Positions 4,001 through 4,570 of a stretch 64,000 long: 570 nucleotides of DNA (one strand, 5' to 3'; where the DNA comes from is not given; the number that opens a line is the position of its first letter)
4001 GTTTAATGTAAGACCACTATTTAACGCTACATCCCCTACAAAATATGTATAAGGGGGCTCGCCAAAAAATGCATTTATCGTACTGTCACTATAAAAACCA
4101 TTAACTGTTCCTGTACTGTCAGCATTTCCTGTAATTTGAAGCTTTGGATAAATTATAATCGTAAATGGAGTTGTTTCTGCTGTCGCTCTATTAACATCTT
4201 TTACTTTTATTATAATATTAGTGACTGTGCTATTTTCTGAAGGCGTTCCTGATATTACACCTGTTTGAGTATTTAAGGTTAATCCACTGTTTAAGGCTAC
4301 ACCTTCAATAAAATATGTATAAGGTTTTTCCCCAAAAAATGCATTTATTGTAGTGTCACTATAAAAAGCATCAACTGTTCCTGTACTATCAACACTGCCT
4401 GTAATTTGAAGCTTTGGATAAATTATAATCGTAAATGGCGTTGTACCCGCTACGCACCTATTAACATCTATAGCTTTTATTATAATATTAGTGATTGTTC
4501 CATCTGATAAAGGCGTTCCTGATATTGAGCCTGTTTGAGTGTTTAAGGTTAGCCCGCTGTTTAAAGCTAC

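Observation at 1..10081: The largest gene in the window is absent from the ORF track: a >3,360-codon secreted repeat protein open to the left edge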

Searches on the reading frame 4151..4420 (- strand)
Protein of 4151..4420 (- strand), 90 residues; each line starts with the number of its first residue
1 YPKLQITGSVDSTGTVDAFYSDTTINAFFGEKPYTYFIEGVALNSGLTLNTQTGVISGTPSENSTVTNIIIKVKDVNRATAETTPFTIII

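Call 76: search_solved_structures(query=A4, max_evalue=0.01, show_alignments=3)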
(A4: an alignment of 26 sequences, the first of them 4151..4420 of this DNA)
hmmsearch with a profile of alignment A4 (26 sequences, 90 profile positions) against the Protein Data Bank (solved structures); distinct sequences matched with E-value up to 0.01: 0.

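Call 77: search_solved_structures(query=A4, max_evalue=10, show_alignments=3)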
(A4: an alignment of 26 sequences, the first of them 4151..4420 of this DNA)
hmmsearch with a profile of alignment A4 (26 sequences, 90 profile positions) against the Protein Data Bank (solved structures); distinct sequences matched with E-value up to 10: 5.
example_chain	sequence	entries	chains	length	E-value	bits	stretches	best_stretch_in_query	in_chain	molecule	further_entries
4m03_A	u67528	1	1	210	0.18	15.3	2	42-88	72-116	Serine-rich adhesin for platelets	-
9szp_A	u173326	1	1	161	0.5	13.8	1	26-64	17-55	3'-5' RNA helicase YTHDC2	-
4m00_A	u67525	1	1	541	0.98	12.9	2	42-88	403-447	Serine-rich adhesin for platelets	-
5ec6_A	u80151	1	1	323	3.3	11.2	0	35-78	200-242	HpuA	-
5ee4_A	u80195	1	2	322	3.3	11.2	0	35-78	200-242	HpuA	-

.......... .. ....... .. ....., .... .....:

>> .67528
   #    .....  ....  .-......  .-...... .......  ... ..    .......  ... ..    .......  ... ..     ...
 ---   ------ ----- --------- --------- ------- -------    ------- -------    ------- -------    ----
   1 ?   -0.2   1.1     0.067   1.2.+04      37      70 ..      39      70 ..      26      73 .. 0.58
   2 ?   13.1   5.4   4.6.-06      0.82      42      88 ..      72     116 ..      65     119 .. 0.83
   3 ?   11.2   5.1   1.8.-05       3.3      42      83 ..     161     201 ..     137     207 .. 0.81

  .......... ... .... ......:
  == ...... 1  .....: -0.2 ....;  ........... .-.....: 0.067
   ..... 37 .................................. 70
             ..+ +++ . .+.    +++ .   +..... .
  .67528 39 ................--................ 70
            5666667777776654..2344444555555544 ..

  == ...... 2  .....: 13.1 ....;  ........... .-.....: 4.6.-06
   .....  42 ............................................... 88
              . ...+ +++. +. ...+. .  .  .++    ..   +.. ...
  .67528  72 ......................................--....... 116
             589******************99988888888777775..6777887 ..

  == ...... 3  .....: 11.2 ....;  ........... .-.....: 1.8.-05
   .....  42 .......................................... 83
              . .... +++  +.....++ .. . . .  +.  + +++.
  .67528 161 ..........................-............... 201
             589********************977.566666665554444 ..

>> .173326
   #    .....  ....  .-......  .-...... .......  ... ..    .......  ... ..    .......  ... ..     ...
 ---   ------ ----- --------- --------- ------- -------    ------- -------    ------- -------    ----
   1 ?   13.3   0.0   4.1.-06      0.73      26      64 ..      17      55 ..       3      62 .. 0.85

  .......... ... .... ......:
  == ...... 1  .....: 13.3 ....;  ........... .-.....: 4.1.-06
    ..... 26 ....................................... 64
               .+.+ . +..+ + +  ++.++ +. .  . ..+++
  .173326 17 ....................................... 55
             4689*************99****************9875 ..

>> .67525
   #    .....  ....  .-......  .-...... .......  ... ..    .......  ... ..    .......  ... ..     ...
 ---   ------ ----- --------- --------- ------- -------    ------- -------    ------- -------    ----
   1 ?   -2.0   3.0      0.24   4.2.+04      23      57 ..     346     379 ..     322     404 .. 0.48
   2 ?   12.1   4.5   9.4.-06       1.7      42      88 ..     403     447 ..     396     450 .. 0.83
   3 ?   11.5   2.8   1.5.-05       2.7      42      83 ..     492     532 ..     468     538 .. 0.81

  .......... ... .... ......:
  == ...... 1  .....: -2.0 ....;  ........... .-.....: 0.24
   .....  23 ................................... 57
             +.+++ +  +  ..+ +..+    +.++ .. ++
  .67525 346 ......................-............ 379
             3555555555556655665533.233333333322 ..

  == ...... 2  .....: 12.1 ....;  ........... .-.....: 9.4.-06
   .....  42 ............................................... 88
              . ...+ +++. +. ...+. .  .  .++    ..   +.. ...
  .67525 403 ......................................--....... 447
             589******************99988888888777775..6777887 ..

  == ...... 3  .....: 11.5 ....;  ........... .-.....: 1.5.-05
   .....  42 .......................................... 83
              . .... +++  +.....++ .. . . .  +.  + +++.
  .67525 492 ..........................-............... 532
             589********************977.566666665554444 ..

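Call 80: find_related_loci(query=A4, collection=metagenome_contigs, flank=10000)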
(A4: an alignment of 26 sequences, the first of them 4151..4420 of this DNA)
Query A4 (90 aa) in metagenome_contigs; peptide patterns used: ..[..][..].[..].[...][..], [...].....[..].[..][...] (x = any residue, [..] = any of these).
168 stretches matched a pattern; 5 encode a relative of the query (tblastn E <= 1e-3); 5 distinct loci.
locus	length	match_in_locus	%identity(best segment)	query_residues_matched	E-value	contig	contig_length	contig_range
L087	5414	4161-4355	39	22-90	3e-8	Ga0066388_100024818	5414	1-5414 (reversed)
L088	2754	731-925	39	22-90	3e-8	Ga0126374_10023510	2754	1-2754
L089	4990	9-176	45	30-88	6e-8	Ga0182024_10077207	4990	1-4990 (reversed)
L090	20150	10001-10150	37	30-88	2e-5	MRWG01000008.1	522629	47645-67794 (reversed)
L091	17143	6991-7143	33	30-81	8e-6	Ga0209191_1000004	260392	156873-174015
